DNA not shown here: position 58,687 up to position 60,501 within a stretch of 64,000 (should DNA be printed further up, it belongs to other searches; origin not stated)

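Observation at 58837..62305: Signal-peptide-less GH25 muramidase with four PG-binding repeats, flanked by an unknown 504-aa protein and a small Lys-rich protein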

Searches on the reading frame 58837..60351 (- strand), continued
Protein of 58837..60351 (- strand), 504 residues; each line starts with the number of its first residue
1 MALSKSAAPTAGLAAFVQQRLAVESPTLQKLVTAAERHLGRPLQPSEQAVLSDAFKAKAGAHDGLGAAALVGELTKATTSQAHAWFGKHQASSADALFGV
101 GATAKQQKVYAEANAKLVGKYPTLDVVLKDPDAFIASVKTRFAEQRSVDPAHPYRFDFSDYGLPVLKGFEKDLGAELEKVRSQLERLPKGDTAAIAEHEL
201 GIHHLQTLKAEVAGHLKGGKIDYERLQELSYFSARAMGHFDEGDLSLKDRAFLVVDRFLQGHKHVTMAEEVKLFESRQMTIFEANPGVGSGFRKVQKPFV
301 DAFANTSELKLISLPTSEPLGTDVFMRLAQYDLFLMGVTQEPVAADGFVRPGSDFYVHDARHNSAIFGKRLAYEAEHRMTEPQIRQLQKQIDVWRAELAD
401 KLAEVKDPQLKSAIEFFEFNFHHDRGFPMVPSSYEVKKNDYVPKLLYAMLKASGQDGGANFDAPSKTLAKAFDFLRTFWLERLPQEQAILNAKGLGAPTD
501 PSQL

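Call 32: search_protein_families(library=pfam, proteins=[P0002, P0029, P0022, P0027, P0003, P0017], max_evalue=0.1)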
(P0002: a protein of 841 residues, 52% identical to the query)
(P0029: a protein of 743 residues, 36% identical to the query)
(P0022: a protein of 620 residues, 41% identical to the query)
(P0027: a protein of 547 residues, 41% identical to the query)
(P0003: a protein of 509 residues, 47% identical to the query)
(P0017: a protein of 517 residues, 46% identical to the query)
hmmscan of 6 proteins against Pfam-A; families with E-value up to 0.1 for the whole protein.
P0002 (841 aa): 1 family
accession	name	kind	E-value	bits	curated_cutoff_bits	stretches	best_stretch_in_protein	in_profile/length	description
PF16013.10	DUF4781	-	8.7e-27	94.2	27.9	1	175-368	24-231/310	Domain of unknown function (DUF4781)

P0029 (743 aa): 3 families
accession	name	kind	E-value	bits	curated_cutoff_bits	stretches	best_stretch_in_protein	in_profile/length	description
PF00561.26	Abhydrolase_1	-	0.00074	19.7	25.8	1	150-196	61-106/245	alpha/beta hydrolase fold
PF12146.15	Hydrolase_4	-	0.0076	16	27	1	151-198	69-112/239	Serine aminopeptidase, S33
PF07819.20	PGAP1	-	0.046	13.9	24.3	1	150-202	82-134/233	PGAP1-like alpha/beta domain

P0022 (620 aa): 1 family
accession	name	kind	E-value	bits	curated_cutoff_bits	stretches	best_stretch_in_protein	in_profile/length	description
PF20648.2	DUF6809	-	0.018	16.3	27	0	313-354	7-48/85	Family of unknown function (DUF6809)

P0027 (547 aa): 1 family
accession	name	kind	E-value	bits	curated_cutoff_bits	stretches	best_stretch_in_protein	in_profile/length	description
PF09986.15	DUF2225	-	0.059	13.5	21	0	44-95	61-112/214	Uncharacterized protein conserved in bacteria (DUF2225)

P0003 (509 aa): 0 families

P0017 (517 aa): 0 families

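Call 41: search_protein_families(library=phrogs, proteins=[window:58837-60351:-], max_evalue=0.01)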
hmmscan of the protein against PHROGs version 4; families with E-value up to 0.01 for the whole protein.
window:58837-60351:- (504 aa): 0 families

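Call 45: search_protein_representatives(alignment_id=A1)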
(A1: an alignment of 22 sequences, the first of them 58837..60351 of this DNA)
Query: 22 sequences, 470 profile positions. Proteins with E-value up to 0.001 (for the whole library): 177; up to 1e-10: 127; up to 1e-30: 98. The best 150 are listed.
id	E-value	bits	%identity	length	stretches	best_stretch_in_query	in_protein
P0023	1.2e-181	621.2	-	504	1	22-454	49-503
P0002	5.4e-180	615.7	-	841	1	43-463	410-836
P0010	1.7e-175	600.9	-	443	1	29-458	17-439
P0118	3.1e-162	557.2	-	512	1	59-457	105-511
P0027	1.2e-160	551.9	-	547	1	100-465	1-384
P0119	2.1e-159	547.8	-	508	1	18-457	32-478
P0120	1.2e-158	545.4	-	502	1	15-459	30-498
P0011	4.6e-157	540.1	-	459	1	51-454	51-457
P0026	7.7e-156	536.1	-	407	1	60-455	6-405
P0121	6.4e-155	533.1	-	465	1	49-460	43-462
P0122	4.0e-150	517.2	-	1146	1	56-466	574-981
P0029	1.4e-148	512.1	-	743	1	59-459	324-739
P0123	9.8e-147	506.1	-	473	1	33-459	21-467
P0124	3.2e-146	504.4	-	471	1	50-454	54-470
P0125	1.1e-144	499.3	-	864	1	43-466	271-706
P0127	2.7e-143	494.7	-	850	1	59-455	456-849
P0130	8.8e-130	450.2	-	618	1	23-456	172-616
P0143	1.5e-118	413.1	-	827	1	59-460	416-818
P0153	3.3e-106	372.4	-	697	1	59-380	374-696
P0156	2.9e-103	362.7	-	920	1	59-463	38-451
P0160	6.9e-101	354.9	-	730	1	76-455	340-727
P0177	4.2e-88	312.7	-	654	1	44-458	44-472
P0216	4.1e-26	108.3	-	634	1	84-446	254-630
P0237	5.8e-11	58.4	-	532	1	249-393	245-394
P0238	2.8e-10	56.1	-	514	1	275-394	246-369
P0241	9.9e-09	51.0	-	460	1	275-389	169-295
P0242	1.2e-08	50.7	-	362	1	283-401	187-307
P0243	3.5e-08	49.2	-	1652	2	275-392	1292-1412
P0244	4.2e-08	49.0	-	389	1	275-395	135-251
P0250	3.2e-06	42.7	-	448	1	276-394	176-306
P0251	3.3e-06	42.7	-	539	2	278-392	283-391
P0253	4.4e-06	42.3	-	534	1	275-384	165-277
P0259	2.9e-05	39.6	-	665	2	278-363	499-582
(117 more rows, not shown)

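Call 46: search_protein_families(library=pfam, proteins=[P0237, P0238, P0241, P0242, P0243, P0244, P0250, P0251, P0253, P0259], max_evalue=0.01)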
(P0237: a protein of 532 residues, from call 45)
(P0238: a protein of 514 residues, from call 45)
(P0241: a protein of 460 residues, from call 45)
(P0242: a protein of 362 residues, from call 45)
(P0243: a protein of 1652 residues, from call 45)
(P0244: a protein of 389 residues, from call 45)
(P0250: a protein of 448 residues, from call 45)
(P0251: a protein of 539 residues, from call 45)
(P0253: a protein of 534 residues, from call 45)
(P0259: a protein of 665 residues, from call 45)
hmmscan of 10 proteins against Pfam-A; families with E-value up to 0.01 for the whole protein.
P0237 (532 aa): 0 families

P0238 (514 aa): 1 family
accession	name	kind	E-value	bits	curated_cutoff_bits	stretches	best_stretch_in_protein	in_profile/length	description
PF04297.20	UPF0122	-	0.0017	19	22.7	0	10-72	12-74/101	Putative helix-turn-helix protein, YlxM / p13 like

P0241 (460 aa): 0 families

P0242 (362 aa): 0 families

P0243 (1652 aa): 1 family
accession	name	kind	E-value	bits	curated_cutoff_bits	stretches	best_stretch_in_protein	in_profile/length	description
PF15538.12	Ntox46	-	1.2e-09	38.7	25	1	400-510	44-150/157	Bacterial toxin 46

P0244 (389 aa): 0 families

P0250 (448 aa): 0 families

P0251 (539 aa): 0 families

P0253 (534 aa): 0 families

P0259 (665 aa): 0 families

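Call 47: search_protein_families(library=pfam, proteins=[P0122, P0125, P0127, P0143, P0153, P0156, P0160, P0130, P0177, P0216], max_evalue=0.01)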
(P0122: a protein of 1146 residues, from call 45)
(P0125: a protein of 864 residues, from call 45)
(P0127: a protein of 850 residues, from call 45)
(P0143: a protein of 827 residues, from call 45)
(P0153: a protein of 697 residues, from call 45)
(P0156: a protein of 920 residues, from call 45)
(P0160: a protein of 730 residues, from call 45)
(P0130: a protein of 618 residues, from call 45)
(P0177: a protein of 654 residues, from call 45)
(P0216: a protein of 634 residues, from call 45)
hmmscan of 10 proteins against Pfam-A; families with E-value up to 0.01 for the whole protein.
P0122 (1146 aa): 0 families

P0125 (864 aa): 0 families

P0127 (850 aa): 0 families

P0143 (827 aa): 0 families

P0153 (697 aa): 2 families
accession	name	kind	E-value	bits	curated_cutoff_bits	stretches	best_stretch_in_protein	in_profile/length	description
PF01764.32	Lipase_3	-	9.5e-05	22.8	22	1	226-282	24-80/140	Lipase (class 3)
PF20758.2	2B_soluble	-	0.0053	17.1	27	0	440-487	92-139/142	2B protein soluble domain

P0156 (920 aa): 1 family
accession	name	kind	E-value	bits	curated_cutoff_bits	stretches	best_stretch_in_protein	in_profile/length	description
PF13091.12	PLDc_2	-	1.1e-19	71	27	1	759-881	2-121/132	PLD-like domain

P0160 (730 aa): 0 families

P0130 (618 aa): 1 family
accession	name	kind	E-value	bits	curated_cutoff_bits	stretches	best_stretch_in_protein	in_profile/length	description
PF01121.26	CoaE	-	2.3e-05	24.6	27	1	2-129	21-148/180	Dephospho-CoA kinase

P0177 (654 aa): 1 family
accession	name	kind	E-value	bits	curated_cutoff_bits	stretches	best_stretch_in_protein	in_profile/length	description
PF00010.31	HLH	-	0.0083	16.4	20.7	0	154-185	22-53/53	Helix-loop-helix DNA-binding domain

P0216 (634 aa): 0 families

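Call 50: fold_search(model_id=the predicted structure, library=pdb)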
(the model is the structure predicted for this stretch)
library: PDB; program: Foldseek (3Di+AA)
matches with E <= 10: 160; with E <= 0.001: 0
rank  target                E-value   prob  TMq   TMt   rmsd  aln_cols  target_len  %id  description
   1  8snb_1E               3.9e-01  0.06  0.08  0.09  53.8       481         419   14  atomic model of sea urchin sperm doublet microtubule (48-nm periodicity) (released 2023-06-28)
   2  2nrj                  5.0e-01  0.11  0.11  0.15  27.5       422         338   10  Crystal Structure of Hemolysin binding component from Bacillus cereus (released 2006-11-14)
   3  7p5j_A                6.3e-01  0.08  0.09  0.11  31.5       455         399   10  Cryo-EM structure of human TTYH1 in GDN (released 2021-08-11)
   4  4r0c_D                7.4e-01  0.06  0.11  0.11  23.6       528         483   10  Crystal structure of the Alcanivorax borkumensis YdaH transporter reveals an unusual topology (released 2015-04-29)
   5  7rtt_B                7.8e-01  0.09  0.10  0.13  31.9       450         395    9  Cryo-EM structure of a TTYH2 cis-dimer (released 2021-08-25)
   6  8otz_Cv               8.1e-01  0.06  0.09  0.11  56.9       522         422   12  48-nm repeat of the native axonemal doublet microtubule from bovine sperm (released 2023-11-22)
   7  8otz_BQ               9.2e-01  0.06  0.10  0.13  39.7       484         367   12  48-nm repeat of the native axonemal doublet microtubule from bovine sperm (released 2023-11-22)
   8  7rtt_A                1.0e+00  0.08  0.10  0.13  31.7       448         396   10  Cryo-EM structure of a TTYH2 cis-dimer (released 2021-08-25)
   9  8iyj_A1               1.1e+00  0.06  0.10  0.13  49.7       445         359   11  Cryo-EM structure of the 48-nm repeat doublet microtubule from mouse sperm (released 2023-07-05)
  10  8s5f_E                1.2e+00  0.08  0.14  0.18  16.9       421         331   10  Crystal structure of the HExxH domain of ChlBHExxH a novel alpha-ketoglutarate dependent oxygenase (released 2024-10-02)
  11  9g71_A                1.4e+00  0.08  0.11  0.13  31.1       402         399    9  Cryo-EM structure of TTYH2 in complex with lipids in GDN (released 2025-05-21)
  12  8otz_C8               1.4e+00  0.06  0.11  0.13  55.2       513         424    9  48-nm repeat of the native axonemal doublet microtubule from bovine sperm (released 2023-11-22)
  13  8s5f_A                1.5e+00  0.06  0.14  0.18  17.0       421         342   10  Crystal structure of the HExxH domain of ChlBHExxH a novel alpha-ketoglutarate dependent oxygenase (released 2024-10-02)
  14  7ung_A3               1.5e+00  0.03  0.07  0.10  43.4       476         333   14  48-nm repeat of the human respiratory doublet microtubule (released 2022-10-05)
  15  5lm2_A                1.5e+00  0.02  0.06  0.09  39.0       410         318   12  Crystal Structure of HD-PTP phosphatase (released 2016-11-30)
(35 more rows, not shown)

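Call 61: search_protein_families(library=pfam, alignment_id=A1, max_evalue=10)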
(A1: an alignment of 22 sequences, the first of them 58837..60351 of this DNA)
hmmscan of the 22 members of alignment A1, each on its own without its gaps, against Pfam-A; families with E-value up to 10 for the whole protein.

A. member 1, window:58837-60351:- (504 aa): 2 families
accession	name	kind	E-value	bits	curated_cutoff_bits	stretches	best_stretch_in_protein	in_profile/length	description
PF17810.6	Arg_decarb_HB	-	0.12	13.1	23.3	1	224-251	25-52/84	Arginine decarboxylase helical bundle domain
PF22802.1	RsiG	-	0.21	11.7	27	1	385-401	34-50/65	RsiG-like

B. families by the number of members that match (of 22 scanned): 19 families
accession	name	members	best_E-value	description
PF16326.10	ABC_tran_CTD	2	1.5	ABC transporter C-terminal domain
PF16013.10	DUF4781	1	8.7e-27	Domain of unknown function (DUF4781)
PF00561.26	Abhydrolase_1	1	0.00074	alpha/beta hydrolase fold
PF12146.15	Hydrolase_4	1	0.0076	Serine aminopeptidase, S33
PF20648.2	DUF6809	1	0.018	Family of unknown function (DUF6809)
PF07819.20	PGAP1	1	0.046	PGAP1-like alpha/beta domain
PF09986.15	DUF2225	1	0.059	Uncharacterized protein conserved in bacteria (DUF2225)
PF17810.6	Arg_decarb_HB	1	0.12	Arginine decarboxylase helical bundle domain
PF05057.20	DUF676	1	0.12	Putative serine esterase (DUF676)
PF01083.28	Cutinase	1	0.12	Cutinase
PF10046.14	BLOC1_2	1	0.16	Biogenesis of lysosome-related organelles complex-1 subunit 2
PF22562.2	UBA_7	1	0.17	UBA-like domain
PF22802.1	RsiG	1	0.21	RsiG-like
PF17956.6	NAPRTase_C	1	0.21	Nicotinate phosphoribosyltransferase C-terminal domain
PF12695.13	Abhydrolase_5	1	0.22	Alpha/beta hydrolase family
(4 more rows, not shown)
